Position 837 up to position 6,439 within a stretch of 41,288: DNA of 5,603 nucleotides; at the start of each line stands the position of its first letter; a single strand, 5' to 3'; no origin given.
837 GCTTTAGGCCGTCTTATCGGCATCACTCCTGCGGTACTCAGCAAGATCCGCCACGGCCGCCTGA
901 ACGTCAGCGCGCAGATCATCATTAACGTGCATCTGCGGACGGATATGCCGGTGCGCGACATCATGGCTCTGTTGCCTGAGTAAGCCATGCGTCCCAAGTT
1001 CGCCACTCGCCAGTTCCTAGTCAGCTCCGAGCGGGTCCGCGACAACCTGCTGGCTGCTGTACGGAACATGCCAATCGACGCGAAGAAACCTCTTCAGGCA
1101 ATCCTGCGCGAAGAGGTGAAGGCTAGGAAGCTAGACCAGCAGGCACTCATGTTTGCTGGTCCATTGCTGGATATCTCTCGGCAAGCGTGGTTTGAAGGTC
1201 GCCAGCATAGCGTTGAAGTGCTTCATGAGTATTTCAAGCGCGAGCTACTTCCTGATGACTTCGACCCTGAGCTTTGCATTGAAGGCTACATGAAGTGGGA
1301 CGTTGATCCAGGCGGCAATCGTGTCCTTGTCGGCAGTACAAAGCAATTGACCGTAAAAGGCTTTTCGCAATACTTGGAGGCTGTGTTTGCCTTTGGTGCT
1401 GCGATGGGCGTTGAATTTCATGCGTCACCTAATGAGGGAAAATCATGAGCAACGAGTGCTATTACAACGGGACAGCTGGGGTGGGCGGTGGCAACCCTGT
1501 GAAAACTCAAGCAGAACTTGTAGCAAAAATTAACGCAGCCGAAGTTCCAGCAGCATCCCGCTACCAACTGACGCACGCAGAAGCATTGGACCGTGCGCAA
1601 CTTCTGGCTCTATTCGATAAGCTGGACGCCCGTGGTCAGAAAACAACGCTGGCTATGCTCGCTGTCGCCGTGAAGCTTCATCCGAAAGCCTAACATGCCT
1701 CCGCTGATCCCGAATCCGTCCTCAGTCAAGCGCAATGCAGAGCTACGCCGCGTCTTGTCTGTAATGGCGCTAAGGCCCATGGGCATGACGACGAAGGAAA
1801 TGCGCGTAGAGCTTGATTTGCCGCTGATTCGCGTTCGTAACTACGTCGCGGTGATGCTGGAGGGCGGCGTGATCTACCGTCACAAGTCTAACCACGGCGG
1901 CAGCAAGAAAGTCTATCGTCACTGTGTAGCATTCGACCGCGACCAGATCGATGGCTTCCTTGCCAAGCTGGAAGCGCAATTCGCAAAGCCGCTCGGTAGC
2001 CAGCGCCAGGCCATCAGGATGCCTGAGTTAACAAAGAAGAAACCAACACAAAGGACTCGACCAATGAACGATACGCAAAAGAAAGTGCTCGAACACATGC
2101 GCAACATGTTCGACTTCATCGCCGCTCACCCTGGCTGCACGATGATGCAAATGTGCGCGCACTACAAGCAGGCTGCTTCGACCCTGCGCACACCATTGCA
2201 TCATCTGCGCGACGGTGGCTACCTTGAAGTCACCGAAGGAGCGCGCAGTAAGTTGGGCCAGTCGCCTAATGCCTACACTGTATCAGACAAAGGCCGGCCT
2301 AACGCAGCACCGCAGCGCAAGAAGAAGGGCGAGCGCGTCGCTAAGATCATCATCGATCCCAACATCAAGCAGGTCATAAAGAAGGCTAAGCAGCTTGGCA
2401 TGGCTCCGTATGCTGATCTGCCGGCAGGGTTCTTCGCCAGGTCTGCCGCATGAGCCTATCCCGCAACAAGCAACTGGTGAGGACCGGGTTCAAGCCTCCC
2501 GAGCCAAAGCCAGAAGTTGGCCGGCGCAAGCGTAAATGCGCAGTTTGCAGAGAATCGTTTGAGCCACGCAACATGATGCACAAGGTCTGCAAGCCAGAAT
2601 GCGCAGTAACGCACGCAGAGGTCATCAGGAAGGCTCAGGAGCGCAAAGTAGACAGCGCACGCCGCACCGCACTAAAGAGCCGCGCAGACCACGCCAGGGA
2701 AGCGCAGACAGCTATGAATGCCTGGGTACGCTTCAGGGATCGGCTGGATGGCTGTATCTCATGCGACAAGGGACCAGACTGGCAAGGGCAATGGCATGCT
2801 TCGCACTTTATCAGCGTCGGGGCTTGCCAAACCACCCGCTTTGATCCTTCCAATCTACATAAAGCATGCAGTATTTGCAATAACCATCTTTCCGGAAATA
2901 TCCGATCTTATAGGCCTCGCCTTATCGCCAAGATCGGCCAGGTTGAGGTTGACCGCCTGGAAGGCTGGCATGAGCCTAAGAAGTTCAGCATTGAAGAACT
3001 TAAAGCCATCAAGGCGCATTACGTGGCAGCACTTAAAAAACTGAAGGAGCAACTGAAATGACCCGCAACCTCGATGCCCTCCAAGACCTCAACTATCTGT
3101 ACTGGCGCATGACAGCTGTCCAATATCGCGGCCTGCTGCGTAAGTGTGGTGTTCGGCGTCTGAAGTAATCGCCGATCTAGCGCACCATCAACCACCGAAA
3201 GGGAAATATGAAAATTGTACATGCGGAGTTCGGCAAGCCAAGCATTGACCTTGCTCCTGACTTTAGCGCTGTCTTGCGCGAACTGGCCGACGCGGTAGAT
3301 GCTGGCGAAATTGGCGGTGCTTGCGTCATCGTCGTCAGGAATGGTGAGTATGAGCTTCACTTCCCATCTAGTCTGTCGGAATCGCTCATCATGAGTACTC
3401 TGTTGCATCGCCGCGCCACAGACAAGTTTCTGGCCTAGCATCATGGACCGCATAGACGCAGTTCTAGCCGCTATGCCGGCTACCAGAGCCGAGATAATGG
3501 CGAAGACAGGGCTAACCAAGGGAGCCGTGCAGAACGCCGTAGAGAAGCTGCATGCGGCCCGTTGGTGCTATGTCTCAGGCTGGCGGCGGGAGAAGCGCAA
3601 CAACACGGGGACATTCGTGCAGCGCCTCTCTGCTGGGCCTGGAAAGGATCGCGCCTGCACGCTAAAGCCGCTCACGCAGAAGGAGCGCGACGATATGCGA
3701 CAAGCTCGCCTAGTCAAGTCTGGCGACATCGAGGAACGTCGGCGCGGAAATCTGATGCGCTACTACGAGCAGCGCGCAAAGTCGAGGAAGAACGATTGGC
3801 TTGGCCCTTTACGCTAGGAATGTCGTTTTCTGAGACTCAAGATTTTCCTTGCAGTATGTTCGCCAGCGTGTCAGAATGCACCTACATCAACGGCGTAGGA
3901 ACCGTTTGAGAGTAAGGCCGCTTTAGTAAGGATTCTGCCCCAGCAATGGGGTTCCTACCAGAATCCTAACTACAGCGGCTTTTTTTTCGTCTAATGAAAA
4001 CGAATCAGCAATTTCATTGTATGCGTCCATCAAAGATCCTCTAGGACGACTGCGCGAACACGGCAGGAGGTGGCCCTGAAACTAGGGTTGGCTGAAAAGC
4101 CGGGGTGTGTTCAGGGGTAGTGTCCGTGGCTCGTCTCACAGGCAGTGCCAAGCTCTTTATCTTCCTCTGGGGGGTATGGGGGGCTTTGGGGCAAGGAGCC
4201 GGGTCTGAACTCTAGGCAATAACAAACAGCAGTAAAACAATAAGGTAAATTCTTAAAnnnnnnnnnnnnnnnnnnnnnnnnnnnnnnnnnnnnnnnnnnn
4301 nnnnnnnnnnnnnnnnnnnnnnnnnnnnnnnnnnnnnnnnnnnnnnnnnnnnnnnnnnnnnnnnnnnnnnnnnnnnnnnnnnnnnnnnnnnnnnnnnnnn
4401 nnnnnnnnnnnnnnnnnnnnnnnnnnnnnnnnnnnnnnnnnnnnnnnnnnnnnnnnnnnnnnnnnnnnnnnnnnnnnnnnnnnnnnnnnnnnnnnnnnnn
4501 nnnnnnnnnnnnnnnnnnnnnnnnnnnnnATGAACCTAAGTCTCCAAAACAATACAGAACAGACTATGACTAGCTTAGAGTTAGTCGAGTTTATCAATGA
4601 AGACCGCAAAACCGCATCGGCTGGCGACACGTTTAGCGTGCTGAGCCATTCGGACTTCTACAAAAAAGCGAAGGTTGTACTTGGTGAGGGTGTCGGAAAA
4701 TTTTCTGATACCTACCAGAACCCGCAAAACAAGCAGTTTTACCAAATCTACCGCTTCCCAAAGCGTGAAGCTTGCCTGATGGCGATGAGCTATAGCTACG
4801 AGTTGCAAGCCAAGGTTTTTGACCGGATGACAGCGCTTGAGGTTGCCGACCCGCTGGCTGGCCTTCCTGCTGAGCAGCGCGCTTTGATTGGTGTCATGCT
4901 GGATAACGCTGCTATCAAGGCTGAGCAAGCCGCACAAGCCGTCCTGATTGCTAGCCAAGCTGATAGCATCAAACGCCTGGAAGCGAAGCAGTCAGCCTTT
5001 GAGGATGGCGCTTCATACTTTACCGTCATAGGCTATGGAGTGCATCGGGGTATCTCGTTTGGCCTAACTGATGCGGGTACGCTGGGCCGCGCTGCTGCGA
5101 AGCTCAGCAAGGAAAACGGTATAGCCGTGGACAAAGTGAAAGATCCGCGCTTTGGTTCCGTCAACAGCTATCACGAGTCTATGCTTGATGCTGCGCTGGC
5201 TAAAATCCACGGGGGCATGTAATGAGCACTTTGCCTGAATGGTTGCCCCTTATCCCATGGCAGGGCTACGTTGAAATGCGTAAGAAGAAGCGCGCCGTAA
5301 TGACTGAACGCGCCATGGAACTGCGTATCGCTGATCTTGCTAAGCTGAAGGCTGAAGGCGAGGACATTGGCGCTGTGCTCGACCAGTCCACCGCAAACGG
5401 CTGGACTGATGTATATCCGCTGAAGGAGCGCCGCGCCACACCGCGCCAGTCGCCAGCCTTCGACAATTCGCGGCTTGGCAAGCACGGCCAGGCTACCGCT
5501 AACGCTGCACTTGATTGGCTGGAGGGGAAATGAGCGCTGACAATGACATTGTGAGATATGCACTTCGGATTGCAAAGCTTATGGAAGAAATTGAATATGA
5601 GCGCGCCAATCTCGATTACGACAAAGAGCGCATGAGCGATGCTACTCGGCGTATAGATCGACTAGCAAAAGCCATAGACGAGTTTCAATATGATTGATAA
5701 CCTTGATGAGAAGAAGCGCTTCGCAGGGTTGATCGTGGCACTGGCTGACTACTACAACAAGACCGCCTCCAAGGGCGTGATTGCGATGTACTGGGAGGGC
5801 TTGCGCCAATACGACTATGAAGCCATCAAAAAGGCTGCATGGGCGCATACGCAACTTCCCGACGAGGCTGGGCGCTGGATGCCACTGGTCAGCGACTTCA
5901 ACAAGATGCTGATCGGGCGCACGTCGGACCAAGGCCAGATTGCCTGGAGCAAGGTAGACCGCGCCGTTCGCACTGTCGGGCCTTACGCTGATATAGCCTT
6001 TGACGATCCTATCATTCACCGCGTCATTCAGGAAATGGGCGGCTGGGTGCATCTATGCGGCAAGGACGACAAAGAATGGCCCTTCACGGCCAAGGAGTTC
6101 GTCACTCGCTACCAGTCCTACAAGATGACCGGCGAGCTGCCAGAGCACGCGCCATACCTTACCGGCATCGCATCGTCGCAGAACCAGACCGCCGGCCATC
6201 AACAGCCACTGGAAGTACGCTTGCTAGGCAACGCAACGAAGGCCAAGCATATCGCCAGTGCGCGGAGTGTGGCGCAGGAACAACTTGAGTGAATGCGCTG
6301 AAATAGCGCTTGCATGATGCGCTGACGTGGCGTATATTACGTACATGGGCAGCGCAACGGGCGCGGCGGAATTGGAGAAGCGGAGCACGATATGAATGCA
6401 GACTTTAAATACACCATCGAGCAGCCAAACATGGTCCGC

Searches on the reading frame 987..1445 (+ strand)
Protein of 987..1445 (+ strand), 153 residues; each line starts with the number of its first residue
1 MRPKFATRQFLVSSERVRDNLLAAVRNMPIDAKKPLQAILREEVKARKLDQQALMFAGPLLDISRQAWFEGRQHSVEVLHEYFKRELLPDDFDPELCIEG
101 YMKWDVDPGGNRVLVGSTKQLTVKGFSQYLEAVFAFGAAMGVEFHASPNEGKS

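Call 84: search_protein_families(library=phrogs, proteins=[window:987-1445:+], max_evalue=0.001)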
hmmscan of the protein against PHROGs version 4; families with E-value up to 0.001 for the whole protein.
window:987-1445:+ (153 aa): 1 family
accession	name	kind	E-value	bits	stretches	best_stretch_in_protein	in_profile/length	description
phrog_72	-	DNA, RNA and nucleotide metabolism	6.9e-21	76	1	5-145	7-143/161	NinB/ Orf homologous recombination mediator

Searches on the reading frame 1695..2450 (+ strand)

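Call 84: search_protein_families(library=phrogs, proteins=[window:1695-2450:+], max_evalue=0.001)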
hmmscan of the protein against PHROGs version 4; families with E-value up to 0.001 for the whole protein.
window:1695-2450:+ (252 aa): 2 families
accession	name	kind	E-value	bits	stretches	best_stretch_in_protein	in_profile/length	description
phrog_2030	-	transcription regulation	1.3e-08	35.8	1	129-216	10-93/202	transcriptional regulator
phrog_1324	-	transcription regulation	0.0008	20.1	0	123-234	6-108/172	transcriptional activator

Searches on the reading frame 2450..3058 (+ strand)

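Call 84: search_protein_families(library=phrogs, proteins=[window:2450-3058:+], max_evalue=0.001)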
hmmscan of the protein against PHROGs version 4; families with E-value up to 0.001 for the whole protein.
window:2450-3058:+ (203 aa): 5 families
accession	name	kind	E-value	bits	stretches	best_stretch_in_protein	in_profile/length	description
phrog_171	-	DNA, RNA and nucleotide metabolism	1.5e-74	253.3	1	23-202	34-225/452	NinG/ Rap DNA junction specific endonuclease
phrog_5034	-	DNA, RNA and nucleotide metabolism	1.6e-35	123.2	1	71-200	4-132/138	NinG/ Rap DNA junction specific endonuclease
phrog_12986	-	unknown function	4.7e-19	69.8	1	25-140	4-130/130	-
phrog_4916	-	unknown function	3.3e-16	59.8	1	138-201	3-66/71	-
phrog_1333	-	unknown function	6.5e-06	27.3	1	25-90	98-162/166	-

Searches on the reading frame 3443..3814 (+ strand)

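Call 84: search_protein_families(library=phrogs, proteins=[window:3443-3814:+], max_evalue=0.001)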
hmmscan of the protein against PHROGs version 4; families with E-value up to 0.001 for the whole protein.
window:3443-3814:+ (124 aa): 0 families

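Call 97: search_protein_families(library=phrogs, proteins=[window:3443-3814:+], max_evalue=0.1)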
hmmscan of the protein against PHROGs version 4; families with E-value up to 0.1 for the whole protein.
window:3443-3814:+ (124 aa): 2 families
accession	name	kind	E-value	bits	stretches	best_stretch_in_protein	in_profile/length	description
phrog_142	-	moron, auxiliary metabolic gene and host takeover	0.017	16.2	0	13-50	27-66/116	Ren-like exclusion protein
phrog_16568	-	moron, auxiliary metabolic gene and host takeover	0.043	15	1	12-36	19-43/129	Ren-like exclusion protein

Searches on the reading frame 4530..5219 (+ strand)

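Call 84: search_protein_families(library=phrogs, proteins=[window:4530-5219:+], max_evalue=0.001)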
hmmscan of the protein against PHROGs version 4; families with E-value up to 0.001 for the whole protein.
window:4530-5219:+ (230 aa): 3 families
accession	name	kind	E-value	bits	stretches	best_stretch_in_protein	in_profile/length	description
phrog_63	-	transcription regulation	6.7e-19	69.5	1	2-144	122-262/431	anti-repressor Ant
phrog_4936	-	transcription regulation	1.2e-18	69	2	4-106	5-119/257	transcriptional regulator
phrog_8235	-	transcription regulation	1.3e-06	29.2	1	1-106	2-104/219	anti-repressor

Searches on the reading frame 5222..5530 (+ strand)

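Call 97: search_protein_families(library=phrogs, proteins=[window:5222-5530:+], max_evalue=0.1)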
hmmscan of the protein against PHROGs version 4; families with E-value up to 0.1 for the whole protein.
window:5222-5530:+ (103 aa): 3 families
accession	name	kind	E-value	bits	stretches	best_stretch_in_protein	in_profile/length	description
phrog_678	-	DNA, RNA and nucleotide metabolism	1.2e-15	59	1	4-81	219-296/346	replication initiation O-like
phrog_18589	-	unknown function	2.7e-10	41.4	1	3-78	35-111/156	-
phrog_6451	-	DNA, RNA and nucleotide metabolism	1.1e-06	29.6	1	3-69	175-238/272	primosomal protein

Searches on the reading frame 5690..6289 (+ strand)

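Call 49: search_protein_families(library=phrogs, proteins=[window:5690-6289:+], max_evalue=0.01)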
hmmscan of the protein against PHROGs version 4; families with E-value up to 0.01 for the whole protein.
window:5690-6289:+ (200 aa): 2 families
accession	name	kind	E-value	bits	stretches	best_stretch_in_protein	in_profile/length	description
phrog_10105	-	unknown function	1.6e-55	188.8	1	7-196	5-191/210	-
phrog_9804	-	unknown function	3e-08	34.6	1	6-143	5-149/214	-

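Call 50: search_protein_families(library=pfam, proteins=[window:5690-6289:+], max_evalue=0.01)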
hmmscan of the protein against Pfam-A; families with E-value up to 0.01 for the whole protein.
window:5690-6289:+ (200 aa): 1 family
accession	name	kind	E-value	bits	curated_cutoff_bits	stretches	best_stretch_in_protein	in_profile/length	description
PF20081.4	DUF6475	-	5.1e-30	104.2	28.5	1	102-190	1-88/90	Domain of unknown function (DUF6475)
